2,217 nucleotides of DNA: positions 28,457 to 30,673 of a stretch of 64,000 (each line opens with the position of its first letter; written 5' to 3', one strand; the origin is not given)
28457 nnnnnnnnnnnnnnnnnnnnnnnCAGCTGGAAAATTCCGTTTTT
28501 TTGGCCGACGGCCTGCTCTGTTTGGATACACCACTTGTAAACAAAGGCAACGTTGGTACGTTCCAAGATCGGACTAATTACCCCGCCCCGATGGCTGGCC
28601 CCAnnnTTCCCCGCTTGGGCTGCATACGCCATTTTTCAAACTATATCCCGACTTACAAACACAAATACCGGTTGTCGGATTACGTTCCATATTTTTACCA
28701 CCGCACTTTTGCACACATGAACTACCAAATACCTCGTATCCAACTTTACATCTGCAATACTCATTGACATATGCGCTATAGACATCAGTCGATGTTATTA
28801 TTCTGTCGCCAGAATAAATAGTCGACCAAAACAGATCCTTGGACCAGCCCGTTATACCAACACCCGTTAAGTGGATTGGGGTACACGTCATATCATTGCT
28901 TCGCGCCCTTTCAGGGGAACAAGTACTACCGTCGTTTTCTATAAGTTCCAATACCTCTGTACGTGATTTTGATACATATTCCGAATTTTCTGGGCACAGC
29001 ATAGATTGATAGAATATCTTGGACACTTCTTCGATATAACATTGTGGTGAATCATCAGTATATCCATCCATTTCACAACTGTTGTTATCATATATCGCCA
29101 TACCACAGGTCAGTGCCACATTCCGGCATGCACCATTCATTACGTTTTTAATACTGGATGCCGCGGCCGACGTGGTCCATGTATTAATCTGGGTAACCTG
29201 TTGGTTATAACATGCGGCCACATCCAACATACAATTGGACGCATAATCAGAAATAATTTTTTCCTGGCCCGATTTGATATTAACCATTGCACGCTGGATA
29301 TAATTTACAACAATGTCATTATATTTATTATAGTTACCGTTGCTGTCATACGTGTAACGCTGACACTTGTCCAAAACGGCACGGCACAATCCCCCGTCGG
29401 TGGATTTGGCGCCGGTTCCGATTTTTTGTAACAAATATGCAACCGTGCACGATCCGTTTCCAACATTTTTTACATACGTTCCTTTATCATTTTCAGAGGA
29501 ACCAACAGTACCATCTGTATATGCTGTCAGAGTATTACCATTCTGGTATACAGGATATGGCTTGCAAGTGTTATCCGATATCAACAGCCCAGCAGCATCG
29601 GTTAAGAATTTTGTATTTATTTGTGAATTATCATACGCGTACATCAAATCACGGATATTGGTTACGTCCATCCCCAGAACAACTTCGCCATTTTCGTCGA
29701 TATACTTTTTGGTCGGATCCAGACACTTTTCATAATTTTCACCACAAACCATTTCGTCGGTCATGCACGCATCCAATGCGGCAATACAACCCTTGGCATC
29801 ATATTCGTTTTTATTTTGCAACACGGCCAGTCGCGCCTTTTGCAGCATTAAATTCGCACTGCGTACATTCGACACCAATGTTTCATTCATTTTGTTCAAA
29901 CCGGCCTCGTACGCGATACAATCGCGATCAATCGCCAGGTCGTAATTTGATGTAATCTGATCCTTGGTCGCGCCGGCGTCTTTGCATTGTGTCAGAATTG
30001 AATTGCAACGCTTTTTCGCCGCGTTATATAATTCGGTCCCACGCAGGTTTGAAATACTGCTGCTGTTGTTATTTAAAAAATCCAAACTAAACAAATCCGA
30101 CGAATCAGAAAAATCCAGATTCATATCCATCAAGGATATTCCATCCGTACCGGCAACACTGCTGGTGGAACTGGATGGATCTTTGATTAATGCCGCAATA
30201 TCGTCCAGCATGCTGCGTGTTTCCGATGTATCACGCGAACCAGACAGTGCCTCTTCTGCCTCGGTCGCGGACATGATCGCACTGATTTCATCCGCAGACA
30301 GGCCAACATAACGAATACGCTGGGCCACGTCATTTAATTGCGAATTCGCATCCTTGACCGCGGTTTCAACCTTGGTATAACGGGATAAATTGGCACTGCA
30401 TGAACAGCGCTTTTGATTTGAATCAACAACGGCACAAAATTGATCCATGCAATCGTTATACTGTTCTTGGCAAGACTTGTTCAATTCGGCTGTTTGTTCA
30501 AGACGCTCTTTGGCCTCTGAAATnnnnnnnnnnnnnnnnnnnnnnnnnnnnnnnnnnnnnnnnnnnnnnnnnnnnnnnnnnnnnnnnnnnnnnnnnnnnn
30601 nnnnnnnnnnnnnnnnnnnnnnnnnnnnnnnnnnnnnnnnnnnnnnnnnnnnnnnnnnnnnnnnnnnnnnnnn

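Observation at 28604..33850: Surface-protein locus: three consecutive beta-barrel outer-membrane-protein genes plus an 809-aa Cys-rich secreted protein with an S/T/A/R-rich low-complexity stalk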

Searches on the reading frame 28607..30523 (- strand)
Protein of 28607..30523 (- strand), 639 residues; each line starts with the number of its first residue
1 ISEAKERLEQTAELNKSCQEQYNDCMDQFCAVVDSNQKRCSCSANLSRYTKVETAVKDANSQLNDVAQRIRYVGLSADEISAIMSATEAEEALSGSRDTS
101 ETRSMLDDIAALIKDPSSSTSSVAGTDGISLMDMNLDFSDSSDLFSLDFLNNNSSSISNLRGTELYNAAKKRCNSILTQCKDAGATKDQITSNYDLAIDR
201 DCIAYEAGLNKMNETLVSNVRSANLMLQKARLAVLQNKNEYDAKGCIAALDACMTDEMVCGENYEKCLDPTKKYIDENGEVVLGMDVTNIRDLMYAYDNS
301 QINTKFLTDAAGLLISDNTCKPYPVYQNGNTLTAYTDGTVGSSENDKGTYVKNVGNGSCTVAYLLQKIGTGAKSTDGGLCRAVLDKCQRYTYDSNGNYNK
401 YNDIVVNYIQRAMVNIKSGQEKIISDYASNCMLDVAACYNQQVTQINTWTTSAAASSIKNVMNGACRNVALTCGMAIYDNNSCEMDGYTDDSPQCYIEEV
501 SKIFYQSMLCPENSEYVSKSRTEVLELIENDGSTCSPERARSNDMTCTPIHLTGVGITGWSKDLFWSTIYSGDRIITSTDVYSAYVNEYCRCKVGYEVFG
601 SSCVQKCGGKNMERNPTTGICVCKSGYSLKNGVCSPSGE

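Call 17: search_protein_representatives(protein=window:28607-30523:-)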
Query: 639 residues. Proteins with E-value up to 0.001 (for the whole library): 627; up to 1e-10: 438; up to 1e-30: 183. The best 150 are listed.
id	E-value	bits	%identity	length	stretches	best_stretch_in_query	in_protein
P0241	2.2e-201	687.1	69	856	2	1-321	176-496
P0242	7.5e-200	682.0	65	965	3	1-321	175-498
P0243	8.8e-197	671.9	65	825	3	1-320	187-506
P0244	5.7e-196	669.2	67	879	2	1-324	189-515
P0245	1.1e-193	661.7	66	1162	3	1-320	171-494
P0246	2.0e-188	644.3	59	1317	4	1-520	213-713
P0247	1.6e-181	621.5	63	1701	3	1-322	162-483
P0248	2.4e-179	614.3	61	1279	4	1-322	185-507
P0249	1.1e-175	602.2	61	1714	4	1-321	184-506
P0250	3.5e-174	597.2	66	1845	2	4-320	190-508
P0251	1.1e-173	595.6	60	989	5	1-310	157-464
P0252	7.1e-171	586.3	66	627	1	52-532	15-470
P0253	2.7e-165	567.9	60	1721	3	1-312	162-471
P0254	5.7e-159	547.0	59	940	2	9-313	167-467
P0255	7.6e-159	546.6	61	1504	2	1-320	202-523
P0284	7.7e-83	295.6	42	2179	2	15-486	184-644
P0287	2.4e-82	294.0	42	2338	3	15-486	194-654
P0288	3.2e-82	293.6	41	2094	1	6-476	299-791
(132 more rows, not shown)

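Call 37: predict_structure(alignment_id=A1)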
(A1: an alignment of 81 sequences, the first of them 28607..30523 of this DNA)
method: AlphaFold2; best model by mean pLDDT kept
length: 639 residues; sequences in the alignment: 81
mean_pLDDT: 79.7   pTM: 0.65
mean pLDDT of the five models: 79.7, 78.6, 77.9, 76.5, 75.5
residues with pLDDT >= 90: 284; 70-90: 180; 50-70: 104; < 50: 71
segments of 3 or more residues with pLDDT < 50: 118-146, 149-151, 333-337, 544-562
pLDDT, mean of each block of 10 residues (from residue 1): 87 93 93 82 87 87 79 63 58 64 67 54 39 36 47 63 89 94 94 93 91 90 79 78 96 97 96 95 94 91 94 88 58 49 53 79 96 84 93 94 97 97 97 97 93 90 96 90 65 89 93 90 75 53 47 40 50 62 86 90 87 86 88 78
secondary structure, 60 per line:
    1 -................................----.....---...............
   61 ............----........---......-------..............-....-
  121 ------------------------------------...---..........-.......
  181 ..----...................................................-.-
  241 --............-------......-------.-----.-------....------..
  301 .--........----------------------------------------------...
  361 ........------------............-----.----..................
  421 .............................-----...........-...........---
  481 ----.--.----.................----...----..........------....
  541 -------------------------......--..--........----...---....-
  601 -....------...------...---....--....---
elements in order: H2-33 H38-42 H46-72 H77-84 H88-93 H101-114 H116-119 H163-172 H174-182 H187-237 H243-254 H262-267 H289-292 H304-311 H358-368 H381-386 H388-391 H403-449 H455-465 H467-477 H493-509 E514-516 H521-530 H537-540 H566-569 H578-584 E590-592 E596-599 E602-605 E612-614 E621-623 E627-630 E633-636

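Call 40: fold_search(model_id=the predicted structure, library=pdb)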
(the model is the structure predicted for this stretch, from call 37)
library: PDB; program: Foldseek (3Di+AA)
matches with E <= 10: 25; with E <= 0.001: 0
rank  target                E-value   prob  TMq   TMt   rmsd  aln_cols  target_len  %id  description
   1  4cgk_A                1.5e+00  0.05  0.07  0.11  27.1       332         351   10  Crystal structure of the essential protein PcsB from Streptococcus pneumoniae (released 2014-05-21)
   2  4cgk_B                2.1e+00  0.03  0.06  0.10  27.1       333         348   10  Crystal structure of the essential protein PcsB from Streptococcus pneumoniae (released 2014-05-21)
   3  6rwb_A                2.2e+00  0.12  0.09  0.03  51.5       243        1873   14  Cryo-EM structure of Yersinia pseudotuberculosis TcaA-TcaB (released 2019-10-23)
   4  3kbt_B                2.4e+00  0.08  0.12  0.21  18.1       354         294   10  Crystal structure of the ankyrin binding domain of human erythroid beta spectrin (repeats 13-15) in complex with the s (released 2010-02-02)
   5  3kbt_A                2.5e+00  0.11  0.12  0.23  18.7       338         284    9  Crystal structure of the ankyrin binding domain of human erythroid beta spectrin (repeats 13-15) in complex with the s (released 2010-02-02)
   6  7ag9_A                2.6e+00  0.04  0.09  0.13  21.1       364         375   12  Structure of the Kar9 protein (released 2021-07-07)
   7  5nnv_D                3.5e+00  0.11  0.08  0.19  45.3       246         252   14  Structure of a Bacillus subtilis Smc coiled coil middle fragment (released 2017-06-21)
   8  3edv_A                3.7e+00  0.05  0.10  0.17  20.0       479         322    9  Crystal Structure of Repeats 14-16 of Beta2-Spectrin (released 2009-01-20)
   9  6djl_E                4.0e+00  0.07  0.08  0.18  25.6       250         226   13  Crystal structure of the Rab11 GEF SH3BP5 bound to nucleotide free Rab11A (released 2018-09-26)
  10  4o9y_G                4.2e+00  0.08  0.08  0.02  41.7       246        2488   11  Crystal Structure of TcdA1 (released 2014-02-26)
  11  8tzl_E                4.4e+00  0.07  0.08  0.14  38.1       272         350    8  Cryo-EM structure of Vibrio cholerae FtsE/FtsX/EnvC complex, full-length (released 2023-12-20)
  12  3kbu_B                4.6e+00  0.05  0.12  0.19  18.6       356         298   12  Crystal structure of the ankyrin binding domain of human erythroid beta spectrin (repeats 13-15) in complex with the s (released 2010-02-02)
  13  6b08_A                6.4e+00  0.16  0.05  0.16  12.6        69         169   22  Crystal structure of Pfs25 in complex with the transmission blocking antibody 1276 (released 2017-11-15)
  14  6djl_C                6.4e+00  0.05  0.08  0.18  23.4       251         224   10  Crystal structure of the Rab11 GEF SH3BP5 bound to nucleotide free Rab11A (released 2018-09-26)
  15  6rw6_A                6.4e+00  0.03  0.06  0.02  44.0       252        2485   11  Cryo-EM structure of Photorhabdus luminescens TcdA1 (released 2019-10-23)
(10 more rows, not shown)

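Call 43: find_related_loci(query=A1, collection=genome_contigs, flank=8000)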
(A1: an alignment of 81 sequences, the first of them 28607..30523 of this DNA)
Query A1 (639 aa) in genome_contigs; peptide patterns used: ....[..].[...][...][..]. (x = any residue, [..] = any of these).
408 stretches matched a pattern; 401 encode a relative of the query (tblastn E <= 1e-3); the best 80 are kept; 80 distinct loci.
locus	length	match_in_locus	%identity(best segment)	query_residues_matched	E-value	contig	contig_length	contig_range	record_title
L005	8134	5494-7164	65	1-634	0e+0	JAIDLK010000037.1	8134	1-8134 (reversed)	MAG: Alphaproteobacteria bacterium isolate SC0338_S5_7 SC0338_S5_7_contig_37, whole genome shotgun sequence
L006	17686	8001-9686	60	1-635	0e+0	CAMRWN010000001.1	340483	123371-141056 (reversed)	MAG TPA_asm: uncultured Alphaproteobacteria bacterium isolate SRR13573576_bin.40_metawrap_v1.3_MAG genome assembly, cont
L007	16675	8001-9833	54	1-634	0e+0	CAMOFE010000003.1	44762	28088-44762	MAG: uncultured Alphaproteobacteria bacterium isolate SRR873606_bin.99_metaWRAP_v1.3_MAG genome assembly, contig: NODE_9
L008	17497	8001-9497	64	1-522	0e+0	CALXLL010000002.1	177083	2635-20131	MAG: uncultured Alphaproteobacteria bacterium isolate BRZ_E__bin176 genome assembly, contig: BRZ_E__NODE_63_length_17708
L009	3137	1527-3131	58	1-615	0e+0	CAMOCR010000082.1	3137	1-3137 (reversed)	MAG: uncultured Alphaproteobacteria bacterium isolate SRR873604_bin.19_metaWRAP_v1.3_MAG genome assembly, contig: NODE_1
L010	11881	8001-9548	65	1-518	0e+0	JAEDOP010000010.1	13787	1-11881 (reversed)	MAG: Alphaproteobacteria bacterium isolate MAG321 NODE_3466_length_13787_cov_4.179216, whole genome shotgun sequence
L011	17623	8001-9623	58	1-624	0e+0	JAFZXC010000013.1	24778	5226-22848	MAG: Alphaproteobacteria bacterium isolate RGIG8177 Water_buffalos_Rumen-3__c478283, whole genome shotgun sequence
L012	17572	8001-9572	62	1-525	0e+0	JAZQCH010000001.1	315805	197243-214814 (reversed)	MAG: Candidatus Enterousia sp. isolate T1900044638_TS20190104.MAGScoT_cleanbin_000052 SGB_1211_k141_257354, whole genome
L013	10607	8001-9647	54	1-621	0e+0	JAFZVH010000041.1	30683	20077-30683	MAG: Alphaproteobacteria bacterium isolate RGIG8130 Water_buffalos_Rumen-3__c1432740, whole genome shotgun sequence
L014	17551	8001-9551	63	1-538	0e+0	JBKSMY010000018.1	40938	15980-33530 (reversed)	MAG: Alphaproteobacteria bacterium isolate KS320-82 k141_2483684, whole genome shotgun sequence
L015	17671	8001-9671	54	1-634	0e+0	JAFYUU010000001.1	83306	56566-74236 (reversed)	MAG: Alphaproteobacteria bacterium isolate RGIG7441 Water_buffalos_Colon-1__c111591, whole genome shotgun sequence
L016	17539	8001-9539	64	1-516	0e+0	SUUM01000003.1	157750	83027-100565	MAG: Alphaproteobacteria bacterium isolate SIG46 NODE_437_length_157750_cov_7.310304, whole genome shotgun sequence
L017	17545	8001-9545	64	1-518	0e+0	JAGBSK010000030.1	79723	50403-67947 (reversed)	MAG: Alphaproteobacteria bacterium isolate RGIG9404 Yak_Cecum-1__c545187, whole genome shotgun sequence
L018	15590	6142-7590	65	1-516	0e+0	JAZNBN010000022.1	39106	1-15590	MAG: Candidatus Enterousia sp. isolate T1900044741_TS20190207.MAGScoT_cleanbin_000046 SGB_2069_k141_1563366, whole genom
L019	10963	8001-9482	64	1-516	0e+0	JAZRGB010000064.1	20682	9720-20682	MAG: Candidatus Enterousia sp. isolate T1900045493_YK20190187.MAGScoT_cleanbin_000028 SGB_7394_k141_2817008, whole genom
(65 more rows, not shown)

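Call 46: search_protein_families(library=pfam, proteins=[P0284, P0288, P0250, P0247, P0246], max_evalue=0.01)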
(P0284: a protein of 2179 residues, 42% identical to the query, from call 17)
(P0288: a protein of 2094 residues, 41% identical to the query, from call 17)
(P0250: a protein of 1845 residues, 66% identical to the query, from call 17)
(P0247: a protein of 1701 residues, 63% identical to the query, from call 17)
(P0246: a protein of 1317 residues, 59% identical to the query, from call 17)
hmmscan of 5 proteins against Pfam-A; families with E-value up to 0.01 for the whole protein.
P0284 (2179 aa): 0 families

P0288 (2094 aa): 2 families
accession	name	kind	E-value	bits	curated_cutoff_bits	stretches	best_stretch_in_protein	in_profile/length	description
PF13093.11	FTA4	-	0.0024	18.2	24.8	1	331-409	117-196/199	Kinetochore complex Fta4 of Sim4 subunit, or CENP-50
PF14478.12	DUF4430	-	0.0065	17.3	23.8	0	1515-1543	26-54/72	Domain of unknown function (DUF4430)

P0250 (1845 aa): 1 family
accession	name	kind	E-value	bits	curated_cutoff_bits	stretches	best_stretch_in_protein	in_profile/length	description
PF09479.16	Flg_new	-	4.3e-15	56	27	3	1585-1658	1-64/65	Listeria-Bacteroides repeat domain (List_Bact_rpt)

P0247 (1701 aa): 1 family
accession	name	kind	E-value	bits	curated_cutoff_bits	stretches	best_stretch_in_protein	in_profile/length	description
PF09479.16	Flg_new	-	2e-11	44.3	27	2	1074-1108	30-65/65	Listeria-Bacteroides repeat domain (List_Bact_rpt)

P0246 (1317 aa): 0 families

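Call 60: fold_search(model_id=the predicted structure, library=viral)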
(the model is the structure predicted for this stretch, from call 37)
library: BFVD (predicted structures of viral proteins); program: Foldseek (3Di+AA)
matches with E <= 10: 70; with E <= 0.001: 0
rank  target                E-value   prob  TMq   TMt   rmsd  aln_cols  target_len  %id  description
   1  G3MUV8                5.8e-01  0.21  0.08  0.12  42.6       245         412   13  Recombination endonuclease subunit [Escherichia phage Bp7]
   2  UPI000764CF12         8.4e-01  0.16  0.08  0.08  48.5       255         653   16  (no name look-up for this kind of identifier)
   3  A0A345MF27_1          9.7e-01  0.08  0.11  0.09  36.6       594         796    9  Tape measure protein [Mycobacterium phage Ryadel]
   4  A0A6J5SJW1            1.0e+00  0.03  0.08  0.07  40.3       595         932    9  Uncharacterized protein [uncultured Caudovirales phage]
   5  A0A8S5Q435            1.2e+00  0.12  0.08  0.08  36.4       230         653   12  Major tail protein [Podoviridae sp. ctza028]
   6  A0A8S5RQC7            1.4e+00  0.04  0.10  0.08  42.5       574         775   11  (no name in the UniProt tables at hand)
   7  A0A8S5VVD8            1.8e+00  0.15  0.09  0.08  37.6       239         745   15  GDSL like Lipase Acylhydrolase [Ackermannviridae sp.]
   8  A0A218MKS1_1          1.8e+00  0.02  0.08  0.05  36.4       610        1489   11  Uncharacterized protein [uncultured virus]
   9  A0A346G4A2            2.2e+00  0.28  0.05  0.05   5.8        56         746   25  (no name in the UniProt tables at hand)
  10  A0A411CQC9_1          2.8e+00  0.03  0.12  0.11  46.0       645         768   12  Tape measure protein [Arthrobacter phage Sonali]
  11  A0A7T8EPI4            3.2e+00  0.12  0.10  0.20  18.4       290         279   14  J domain-containing protein [Erwinia phage pEa_SNUABM_5]
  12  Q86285                3.4e+00  0.02  0.09  0.12  33.8       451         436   11  Uncharacterized protein S7 [Diadromus pulchellus idnoreovirus 1]
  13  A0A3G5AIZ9            3.5e+00  0.13  0.11  0.28  22.6       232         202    9  t-SNARE coiled-coil homology domain-containing protein [Satyrvirus sp.]
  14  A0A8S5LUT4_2          3.5e+00  0.09  0.09  0.08  37.0       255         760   11  Tail protein [Siphoviridae sp. ctMsr1]
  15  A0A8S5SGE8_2          3.7e+00  0.04  0.11  0.07  18.2       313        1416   10  Nuclease [Podoviridae sp. ctZih56]
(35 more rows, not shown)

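Call 79: search_solved_structures(query=A1, max_evalue=10)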
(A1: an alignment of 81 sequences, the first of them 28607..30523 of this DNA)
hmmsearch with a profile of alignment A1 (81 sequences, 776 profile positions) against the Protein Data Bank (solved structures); distinct sequences matched with E-value up to 10: 4.
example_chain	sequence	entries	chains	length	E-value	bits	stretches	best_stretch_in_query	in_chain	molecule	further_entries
7qn5_A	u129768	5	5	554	0.18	13.5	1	3-164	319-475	Gamma-aminobutyric acid receptor subunit alpha-4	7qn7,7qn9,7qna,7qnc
9dzw_A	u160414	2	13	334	0.87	11.2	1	25-216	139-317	CalC6_3 with DHR extension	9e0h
7dtd_A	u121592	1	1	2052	2.4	9.8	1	8-139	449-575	Sodium channel protein type 1 subunit alpha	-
7z3n_C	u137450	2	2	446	3.2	9.4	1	30-162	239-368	Putative ribosome associated protein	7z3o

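Call 96: find_related_loci(query=A1, collection=viral_contigs, flank=5000)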
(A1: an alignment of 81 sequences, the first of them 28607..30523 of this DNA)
Query A1 (639 aa) in viral_contigs; peptide patterns used: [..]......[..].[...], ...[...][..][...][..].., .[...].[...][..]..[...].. (x = any residue, [..] = any of these).
36 stretches matched a pattern, but none encodes a relative of the query by tblastn (E <= 1e-3).
